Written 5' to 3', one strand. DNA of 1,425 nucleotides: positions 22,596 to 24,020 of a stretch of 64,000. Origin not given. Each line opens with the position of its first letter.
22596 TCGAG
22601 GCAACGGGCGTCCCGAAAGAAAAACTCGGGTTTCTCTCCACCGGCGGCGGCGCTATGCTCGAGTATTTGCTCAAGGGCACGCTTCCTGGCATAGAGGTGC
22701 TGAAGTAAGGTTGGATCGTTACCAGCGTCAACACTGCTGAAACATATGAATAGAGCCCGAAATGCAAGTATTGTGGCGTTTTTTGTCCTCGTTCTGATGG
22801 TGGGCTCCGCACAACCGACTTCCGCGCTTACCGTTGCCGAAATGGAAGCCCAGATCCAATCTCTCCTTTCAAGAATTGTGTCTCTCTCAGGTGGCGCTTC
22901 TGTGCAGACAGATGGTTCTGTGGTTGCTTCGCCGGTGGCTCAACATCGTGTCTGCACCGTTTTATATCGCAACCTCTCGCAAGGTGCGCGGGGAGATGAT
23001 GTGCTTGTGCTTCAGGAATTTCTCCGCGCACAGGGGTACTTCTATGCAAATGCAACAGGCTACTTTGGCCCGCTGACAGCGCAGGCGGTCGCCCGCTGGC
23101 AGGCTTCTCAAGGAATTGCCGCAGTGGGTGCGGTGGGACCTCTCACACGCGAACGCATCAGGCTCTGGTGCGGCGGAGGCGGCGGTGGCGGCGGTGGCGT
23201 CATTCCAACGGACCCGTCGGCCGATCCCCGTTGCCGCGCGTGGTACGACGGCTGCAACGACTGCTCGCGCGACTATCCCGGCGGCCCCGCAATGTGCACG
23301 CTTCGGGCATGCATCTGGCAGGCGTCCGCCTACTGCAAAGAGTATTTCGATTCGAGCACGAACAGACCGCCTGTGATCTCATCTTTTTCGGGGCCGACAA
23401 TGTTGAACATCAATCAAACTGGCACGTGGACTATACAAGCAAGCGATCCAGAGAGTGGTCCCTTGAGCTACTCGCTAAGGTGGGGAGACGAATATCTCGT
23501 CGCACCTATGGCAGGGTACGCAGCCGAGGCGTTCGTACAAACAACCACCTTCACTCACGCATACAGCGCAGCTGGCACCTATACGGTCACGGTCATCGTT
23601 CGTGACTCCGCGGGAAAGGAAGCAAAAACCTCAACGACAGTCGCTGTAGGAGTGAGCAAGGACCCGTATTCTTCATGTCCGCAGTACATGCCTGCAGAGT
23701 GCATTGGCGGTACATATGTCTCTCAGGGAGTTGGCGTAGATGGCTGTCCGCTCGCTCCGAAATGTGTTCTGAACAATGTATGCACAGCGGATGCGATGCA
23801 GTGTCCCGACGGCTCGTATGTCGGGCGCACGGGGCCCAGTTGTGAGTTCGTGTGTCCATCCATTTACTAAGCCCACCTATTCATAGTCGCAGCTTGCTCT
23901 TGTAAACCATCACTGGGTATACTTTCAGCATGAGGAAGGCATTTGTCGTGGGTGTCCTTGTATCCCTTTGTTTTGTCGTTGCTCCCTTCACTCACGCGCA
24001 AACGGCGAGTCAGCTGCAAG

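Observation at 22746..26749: Two adjacent paralogous secreted proteins with PG-binding domains; the larger carries about 7 tandem Cys-pair repeats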

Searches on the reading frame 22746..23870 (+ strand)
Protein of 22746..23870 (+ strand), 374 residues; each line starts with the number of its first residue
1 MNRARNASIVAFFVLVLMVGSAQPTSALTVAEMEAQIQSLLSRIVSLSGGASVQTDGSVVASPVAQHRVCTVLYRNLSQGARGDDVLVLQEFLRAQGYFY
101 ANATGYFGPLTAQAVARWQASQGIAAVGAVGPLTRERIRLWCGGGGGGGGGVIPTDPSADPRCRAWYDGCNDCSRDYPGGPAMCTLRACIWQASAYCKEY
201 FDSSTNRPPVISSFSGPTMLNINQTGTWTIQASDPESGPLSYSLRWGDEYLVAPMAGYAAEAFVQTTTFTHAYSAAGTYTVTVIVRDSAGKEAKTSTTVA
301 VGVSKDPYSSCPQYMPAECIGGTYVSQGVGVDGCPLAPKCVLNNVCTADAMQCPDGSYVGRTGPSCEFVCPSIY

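Call 3: search_protein_families(library=pfam, proteins=[window:22746-23870:+], max_evalue=1)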
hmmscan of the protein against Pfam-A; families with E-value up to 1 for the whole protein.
window:22746-23870:+ (374 aa): 12 families
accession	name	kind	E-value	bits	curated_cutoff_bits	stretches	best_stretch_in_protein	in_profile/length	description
PF01471.23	PG_binding_1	-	1.6e-12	47.8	23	1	82-137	1-56/57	Putative peptidoglycan binding domain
PF18911.6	PKD_4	-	1.9e-10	41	27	1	206-298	1-81/85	PKD domain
PF00801.26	PKD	-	8.1e-07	29.4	23.5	1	217-298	8-78/80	PKD domain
PF19077.6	Big_13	-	0.001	20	27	1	267-300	64-99/102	Bacterial Ig-like domain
PF17963.7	Big_9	-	0.0017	19.6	23.6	1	206-299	1-88/89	Bacterial Ig domain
PF05375.19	Pacifastin_I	-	0.0064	16.6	27.9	1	166-190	8-31/40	Pacifastin inhibitor (LCMII)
PF22352.2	K319L-like_PKD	-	0.017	15.6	27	1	260-301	45-84/84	K319L-like, PKD domain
PF16403.11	Bact_surface_Ig-like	-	0.056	13.9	27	1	263-301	34-71/71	Bacterial surface protein, Ig-like domain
PF03372.29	Exo_endo_phos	-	0.064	13.5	24.5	1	81-160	31-83/225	Endonuclease/Exonuclease/phosphatase family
PF09374.15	PG_binding_3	-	0.067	13.8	24.6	1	86-122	3-37/76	Predicted Peptidoglycan domain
PF05345.18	He_PIG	-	0.092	13.6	24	1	272-301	66-95/96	Putative Ig domain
PF18981.6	InlK_D3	-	0.14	12.7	25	1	269-301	40-73/75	Internalin K domain (D3/D4)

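Call 4: search_protein_families(library=ncbifam, proteins=[window:22746-23870:+], max_evalue=1)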
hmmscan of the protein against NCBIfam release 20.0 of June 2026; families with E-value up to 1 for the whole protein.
window:22746-23870:+ (374 aa): 8 families
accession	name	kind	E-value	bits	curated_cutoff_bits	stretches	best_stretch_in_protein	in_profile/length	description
TIGR02869.1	spore_SleB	equivalog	4.9e-09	36.4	236.5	1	76-138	6-68/201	spore cortex-lytic enzyme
NF052335.1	PdgHdaseHSB129560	equivalog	5.6e-06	25.9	500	1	77-138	200-261/330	peptidoglycan hydrolase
NF052336.1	PdgHdaseHSB100310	equivalog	6.6e-06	25.7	500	1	77-138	185-246/316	peptidoglycan hydrolase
NF058578.1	CPR_pilus_PamR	equivalog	8.2e-06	24.9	300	1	222-293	164-230/297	pilus system RbmA-like protein PamR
NF012211.1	tand_rpt_95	domain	0.036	14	90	1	253-302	36-85/98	tandem-95 repeat protein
NF052377.1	lmo1851_S41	exception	0.043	12.5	725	1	75-130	382-437/468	lmo1851 family serine protease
TIGR03979.1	His_Ser_Rich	equivalog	0.18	11.7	121.65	1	78-131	126-179/190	His-Xaa-Ser repeat protein HxsA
TIGR03769.1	P_ac_wall_RPT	domain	0.74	10.4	30.9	1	272-300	8-38/41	TIGR03769 domain-containing protein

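Call 27: find_homologous_proteins(query=window:22746-23870:+)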
Query window:22746-23870:+ (374 aa): 627 proteins with E <= 0.001 among 6439 candidates; the best 120 are listed.
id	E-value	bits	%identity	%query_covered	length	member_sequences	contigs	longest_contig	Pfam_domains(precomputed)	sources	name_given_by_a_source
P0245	4.6e-252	854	100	100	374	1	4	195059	PF00801.27,PF01471.24,PF18911.7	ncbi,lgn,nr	ncbi:peptidoglycan-binding protein [Candidatus Kaiserbacteria bacterium]|nr:peptidoglycan-binding pr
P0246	4.1e-144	498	62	58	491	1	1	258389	PF00801.27,PF01471.24,PF18911.7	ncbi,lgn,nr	ncbi:peptidoglycan-binding protein [Candidatus Kaiserbacteria bacterium]|nr:peptidoglycan-binding pr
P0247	4.1e-143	495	65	83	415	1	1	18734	PF00801.27,PF01471.24,PF18911.7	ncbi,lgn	-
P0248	3.0e-141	489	60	100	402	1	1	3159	PF00801.27,PF01471.24,PF18911.7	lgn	-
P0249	7.3e-134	465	54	94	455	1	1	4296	PF00801.27,PF01471.24,PF18911.7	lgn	-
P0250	6.5e-130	452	68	80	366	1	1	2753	PF01471.24,PF18911.7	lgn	-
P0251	1.7e-128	447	72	44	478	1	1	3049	PF00801.27,PF01471.24,PF18911.7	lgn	-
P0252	1.4e-125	437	55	80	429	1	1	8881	PF00801.27,PF01471.24,PF18911.7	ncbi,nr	ncbi:peptidoglycan-binding protein [Candidatus Kaiserbacteria bacterium]|nr:peptidoglycan-binding pr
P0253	2.2e-117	410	57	58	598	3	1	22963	PF00801.27,PF01471.24,PF00050.27,PF18911.7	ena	-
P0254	2.4e-116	407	60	59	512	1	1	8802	PF00801.27,PF01471.24,PF18911.7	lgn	-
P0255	5.8e-116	406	57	58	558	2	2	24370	PF00801.27,PF01471.24,PF00050.27,PF18911.7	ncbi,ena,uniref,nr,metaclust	ncbi:hypothetical protein A3A39_02865 [Candidatus Kaiserbacteria bacterium RIFCSPLOWO2_01_FULL_54_13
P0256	6.5e-116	406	50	97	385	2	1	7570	PF01471.24,PF18911.7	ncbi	-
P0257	5.6e-115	403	57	57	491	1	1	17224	PF00801.27,PF01471.24,PF18911.7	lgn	-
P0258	4.5e-113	396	49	79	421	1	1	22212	PF00801.27,PF01471.24,PF00050.27,PF18911.7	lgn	-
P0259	1.7e-112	394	57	58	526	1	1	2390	PF00801.27,PF01471.24,PF18911.7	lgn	-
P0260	6.1e-111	389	58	59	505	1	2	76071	PF00801.27,PF01471.24,PF18911.7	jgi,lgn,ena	-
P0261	9.3e-110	385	54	57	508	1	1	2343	PF00801.27,PF01471.24,PF18911.7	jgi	jgi:peptidoglycan hydrolase-like protein with peptidoglycan-binding domain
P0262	2.0e-109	384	54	59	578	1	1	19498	PF00801.27,PF01471.24,PF18911.7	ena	-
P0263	2.8e-108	381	52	58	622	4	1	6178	PF00801.27,PF01471.24,PF18911.7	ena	-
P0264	7.1e-108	379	58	58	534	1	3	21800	PF00801.27,PF01471.24,PF18911.7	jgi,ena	-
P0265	4.3e-107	377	57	58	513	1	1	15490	PF00801.27,PF05375.20,PF01471.24,PF18911.7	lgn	-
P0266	4.6e-107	377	64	43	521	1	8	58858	PF00801.27,PF01471.24,PF00050.27,PF18911.7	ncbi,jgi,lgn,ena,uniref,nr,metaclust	ncbi:hypothetical protein A2853_01325 [Candidatus Kaiserbacteria bacterium RIFCSPHIGHO2_01_FULL_55_1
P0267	3.2e-106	374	51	58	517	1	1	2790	PF00801.27,PF01471.24,PF18911.7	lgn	-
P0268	6.2e-106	373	57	58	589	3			PF00801.27,PF01471.24,PF18911.7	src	-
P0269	1.1e-104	369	50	99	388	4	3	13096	PF01471.24,PF00050.27,PF18911.7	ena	-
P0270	4.2e-104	367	58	58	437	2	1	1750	PF00801.27,PF01471.24,PF18911.7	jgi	jgi:hypothetical protein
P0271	8.0e-104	366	66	40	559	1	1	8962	PF00801.27,PF01471.24,PF18911.7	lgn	-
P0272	1.9e-103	365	65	40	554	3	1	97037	PF00801.27,PF01471.24,PF18911.7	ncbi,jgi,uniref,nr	ncbi:hypothetical protein COU18_00585 [Candidatus Kaiserbacteria bacterium CG10_big_fil_rev_8_21_14_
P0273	2.9e-102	361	52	58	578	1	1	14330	PF00801.27,PF01471.24,PF18911.7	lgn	-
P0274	1.6e-101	358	51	58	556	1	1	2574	PF00801.27,PF01471.24,PF18911.7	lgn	-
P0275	1.0e-100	356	54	58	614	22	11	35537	PF00801.27,PF01471.24,PF00050.27,PF18911.7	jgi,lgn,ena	-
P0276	3.3e-100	354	62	39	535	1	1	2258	PF00801.27,PF01471.24,PF18911.7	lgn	-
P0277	5.7e-100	353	65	40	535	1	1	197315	PF00801.27,PF01471.24,PF18911.7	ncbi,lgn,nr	ncbi:peptidoglycan-binding protein [Candidatus Kaiserbacteria bacterium]|nr:peptidoglycan-binding pr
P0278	1.3e-99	352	60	41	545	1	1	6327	PF00801.27,PF01471.24,PF18911.7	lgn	-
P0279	4.7e-99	350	46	58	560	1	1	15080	PF00801.27,PF01471.24,PF18911.7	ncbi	-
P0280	1.6e-97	345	49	84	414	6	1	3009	PF00801.27,PF01471.24,PF18911.7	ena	-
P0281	1.8e-97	345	46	57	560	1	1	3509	PF00801.27,PF01471.24,PF18911.7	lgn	-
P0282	5.4e-97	343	54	69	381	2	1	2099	PF00801.27,PF01471.24,PF18911.7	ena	-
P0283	1.2e-96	342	52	79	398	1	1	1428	PF00801.27,PF01471.24,PF18911.7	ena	-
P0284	4.0e-96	340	59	41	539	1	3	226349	PF00801.27,PF01471.24,PF18911.7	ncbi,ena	-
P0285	1.4e-95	339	56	58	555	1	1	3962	PF00801.27,PF01471.24,PF18911.7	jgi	-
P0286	1.4e-95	339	56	58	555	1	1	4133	PF00801.27,PF01471.24,PF18911.7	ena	-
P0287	3.7e-95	337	52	52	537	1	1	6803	PF00801.27,PF01471.24,PF18911.7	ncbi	-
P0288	4.5e-95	337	60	43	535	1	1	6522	PF00801.27,PF01471.24,PF00050.27,PF18911.7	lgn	-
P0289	5.6e-95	337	64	38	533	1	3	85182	PF00801.27,PF01471.24,PF18911.7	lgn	-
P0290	7.9e-95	336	56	58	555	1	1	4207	PF00801.27,PF01471.24,PF18911.7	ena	-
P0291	8.5e-95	336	52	52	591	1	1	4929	PF00801.27,PF01471.24,PF18911.7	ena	-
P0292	4.8e-94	334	48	57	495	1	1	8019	PF00801.27,PF01471.24,PF18911.7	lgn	-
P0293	5.3e-94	334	55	58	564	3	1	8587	PF00801.27,PF01471.24,PF18911.7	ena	-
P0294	8.6e-94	333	49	58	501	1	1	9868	PF00801.27,PF01471.24,PF18911.7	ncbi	-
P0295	1.1e-93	332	49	58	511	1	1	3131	PF00801.27,PF01471.24,PF18911.7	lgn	-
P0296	9.7e-93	329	63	39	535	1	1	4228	PF00801.27,PF01471.24,PF00050.27,PF18911.7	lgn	-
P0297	2.2e-92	328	51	58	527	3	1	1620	PF00801.27,PF01471.24,PF00050.27,PF18911.7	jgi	-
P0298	3.3e-92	328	60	39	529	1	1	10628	PF00801.27,PF01471.24,PF00050.27,PF18911.7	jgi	jgi:hypothetical protein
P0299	3.5e-92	328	64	39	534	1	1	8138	PF00801.27,PF01471.24,PF00050.27,PF18911.7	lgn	-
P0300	3.9e-92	327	60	43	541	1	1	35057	PF00801.27,PF01471.24,PF18911.7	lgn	-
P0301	4.6e-92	327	55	80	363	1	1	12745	PF01471.24,PF18911.7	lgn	-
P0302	5.2e-92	327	56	81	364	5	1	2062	PF00801.27,PF01471.24,PF00050.27,PF18911.7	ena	-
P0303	5.8e-92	327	45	93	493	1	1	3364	PF01471.24,PF18911.7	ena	-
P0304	2.2e-91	325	48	58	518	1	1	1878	PF00801.27,PF01471.24,PF18911.7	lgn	-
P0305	3.7e-91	324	50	57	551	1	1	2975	PF00801.27,PF01471.24,PF00050.27,PF18911.7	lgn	-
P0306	7.3e-91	323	56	41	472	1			PF00801.27,PF01471.24,PF00050.27,PF18911.7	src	-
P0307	7.3e-91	323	58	40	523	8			PF00801.27,PF01471.24,PF00050.27,PF18911.7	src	-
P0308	1.4e-90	322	46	58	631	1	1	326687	PF00801.27,PF01471.24,PF18911.7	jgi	-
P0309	2.8e-90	321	51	57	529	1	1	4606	PF00801.27,PF01471.24,PF18911.7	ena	-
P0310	3.2e-90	321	49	57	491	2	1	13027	PF00801.27,PF01471.24,PF18911.7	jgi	jgi:peptidoglycan hydrolase-like protein with peptidoglycan-binding domain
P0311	3.5e-90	321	52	57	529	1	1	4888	PF00801.27,PF01471.24,PF18911.7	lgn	-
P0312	3.7e-90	321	43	58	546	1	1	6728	PF00801.27,PF01471.24,PF18911.7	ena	-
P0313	3.9e-90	321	44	59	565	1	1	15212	PF00801.27,PF01471.24,PF00050.27,PF18911.7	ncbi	-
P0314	4.3e-90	321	51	58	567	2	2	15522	PF00801.27,PF01471.24,PF18911.7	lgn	-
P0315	4.6e-90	321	49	58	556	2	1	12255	PF00801.27,PF01471.24,PF00050.27,PF18911.7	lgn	-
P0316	5.7e-90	320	49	58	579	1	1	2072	PF00801.27,PF01471.24,PF18911.7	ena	-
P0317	5.9e-90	320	47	58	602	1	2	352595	PF00801.27,PF01471.24,PF18911.7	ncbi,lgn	-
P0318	9.0e-90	320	43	98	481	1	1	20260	PF01471.24,PF18911.7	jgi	jgi:PKD repeat protein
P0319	1.8e-89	319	60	40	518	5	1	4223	PF00801.27,PF01471.24,PF00050.27,PF18911.7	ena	-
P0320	2.2e-89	318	52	58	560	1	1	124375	PF00801.27,PF01471.24,PF18911.7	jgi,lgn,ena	-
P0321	2.7e-89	318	41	57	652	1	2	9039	PF00801.27,PF01471.24,PF18911.7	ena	-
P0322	3.0e-89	318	55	52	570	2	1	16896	PF00801.27,PF01471.24,PF18911.7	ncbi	ncbi:MAG: PKD domain-containing protein [Minisyncoccia bacterium]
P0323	1.9e-88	315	60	39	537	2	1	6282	PF00801.27,PF01471.24,PF18911.7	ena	-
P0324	2.4e-88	315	64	40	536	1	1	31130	PF00801.27,PF01471.24,PF18911.7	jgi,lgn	-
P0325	8.3e-88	313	54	45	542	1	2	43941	PF00801.27,PF01471.24,PF18911.7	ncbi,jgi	ncbi:MAG: hypothetical protein RLZZ416_21 [Candidatus Parcubacteria bacterium]|jgi:hypothetical prot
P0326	2.7e-87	311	56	45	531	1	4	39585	PF00801.27,PF01471.24,PF18911.7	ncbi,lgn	-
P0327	3.5e-87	311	55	45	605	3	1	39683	PF00801.27,PF01471.24,PF18911.7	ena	-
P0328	4.3e-87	311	55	40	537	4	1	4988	PF00801.27,PF01471.24,PF00050.27,PF18911.7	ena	-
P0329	1.1e-86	309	51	79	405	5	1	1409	PF00801.27,PF01471.24,PF18911.7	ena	-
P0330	1.1e-86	309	62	39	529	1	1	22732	PF00801.27,PF01471.24,PF18911.7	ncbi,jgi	jgi:peptidoglycan hydrolase-like protein with peptidoglycan-binding domain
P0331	2.4e-86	308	48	52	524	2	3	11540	PF00801.27,PF01471.24,PF18911.7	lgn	-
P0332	3.0e-86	308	49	57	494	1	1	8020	PF00801.27,PF01471.24,PF18911.7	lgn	-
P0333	6.6e-86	307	57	43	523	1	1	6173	PF00801.27,PF01471.24,PF00050.27,PF18911.7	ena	-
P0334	1.0e-85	306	60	39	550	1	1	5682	PF00801.27,PF01471.24,PF18911.7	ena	-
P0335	1.1e-85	306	60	39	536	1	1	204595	PF00801.27,PF01471.24,PF00050.27,PF18911.7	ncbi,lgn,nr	ncbi:MAG: peptidoglycan-binding protein [bacterium]|nr:peptidoglycan-binding protein [bacterium]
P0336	1.2e-85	306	54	43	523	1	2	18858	PF00801.27,PF01471.24,PF18911.7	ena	-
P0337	1.2e-85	306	55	43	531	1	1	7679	PF00801.27,PF01471.24,PF18911.7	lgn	-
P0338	1.5e-85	306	59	39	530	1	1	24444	PF00801.27,PF01471.24,PF00050.27,PF18911.7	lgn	-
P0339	2.4e-85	305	46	57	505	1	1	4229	PF00801.27,PF01471.24,PF18911.7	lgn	-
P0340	2.8e-85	305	57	39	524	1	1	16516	PF00801.27,PF01471.24,PF00050.27,PF18911.7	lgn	-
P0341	3.3e-85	305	42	79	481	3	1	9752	PF01471.24,PF18911.7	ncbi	-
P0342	4.1e-85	304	56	39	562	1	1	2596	PF00801.27,PF01471.24,PF00050.27,PF18911.7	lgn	-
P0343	5.0e-85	304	47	99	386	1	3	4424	PF01471.24,PF18911.7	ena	-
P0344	5.2e-85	304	51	80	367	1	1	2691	PF01471.24,PF18911.7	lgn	-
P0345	1.3e-84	303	44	58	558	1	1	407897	PF01471.24,PF18911.7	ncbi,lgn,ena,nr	ncbi:MAG: peptidoglycan binding domain-containing protein [Parcubacteria group bacterium Gr01-1014_8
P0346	1.5e-84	302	58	39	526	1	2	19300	PF00801.27,PF01471.24,PF18911.7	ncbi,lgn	ncbi:MAG: peptidoglycan-binding protein [Minisyncoccia bacterium]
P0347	4.5e-84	301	64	40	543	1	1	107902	PF00801.27,PF01471.24,PF00050.27,PF18911.7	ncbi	-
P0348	4.8e-84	301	41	77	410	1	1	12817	PF00801.27,PF01471.24,PF00050.27,PF18911.7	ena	-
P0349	7.9e-84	300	53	43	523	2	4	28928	PF00801.27,PF01471.24,PF18911.7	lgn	-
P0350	8.1e-84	300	56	43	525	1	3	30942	PF00801.27,PF01471.24,PF00050.27,PF18911.7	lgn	-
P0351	8.6e-84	300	50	54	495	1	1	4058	PF00801.27,PF01471.24,PF18911.7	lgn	-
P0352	9.5e-84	300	58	42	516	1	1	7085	PF00801.27,PF01471.24,PF18911.7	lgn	-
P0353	1.8e-83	299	52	73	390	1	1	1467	PF00801.27,PF01471.24,PF18911.7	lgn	-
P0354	1.9e-83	299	49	81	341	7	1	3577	PF01471.24,PF18911.7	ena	-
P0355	3.1e-83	298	61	40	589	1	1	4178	PF00801.27,PF05375.20,PF01471.24,PF18911.7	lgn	-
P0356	7.0e-83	297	49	84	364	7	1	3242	PF00801.27,PF01471.24,PF00050.27,PF18911.7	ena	-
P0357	9.3e-83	297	47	57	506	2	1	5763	PF00801.27,PF01471.24,PF18911.7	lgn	-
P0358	9.9e-83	296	52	45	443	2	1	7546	PF00801.27,PF01471.24,PF18911.7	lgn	-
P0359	1.2e-82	296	61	39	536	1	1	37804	PF00801.27,PF01471.24,PF18911.7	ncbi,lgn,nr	ncbi:MAG TPA: peptidoglycan-binding protein [Candidatus Paceibacterota bacterium]|nr:peptidoglycan-b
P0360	1.3e-82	296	57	40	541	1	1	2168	PF00801.27,PF01471.24,PF18911.7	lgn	-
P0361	2.3e-82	295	62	43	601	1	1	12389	PF00801.27,PF01471.24,PF18911.7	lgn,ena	-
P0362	2.9e-82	295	43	58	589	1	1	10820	PF00801.27,PF01471.24,PF00050.27,PF18911.7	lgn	-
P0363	3.6e-82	295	63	36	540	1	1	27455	PF00801.27,PF01471.24,PF00050.27,PF18911.7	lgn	-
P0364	5.7e-82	294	50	84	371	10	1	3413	PF01471.24,PF00050.27,PF18911.7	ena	-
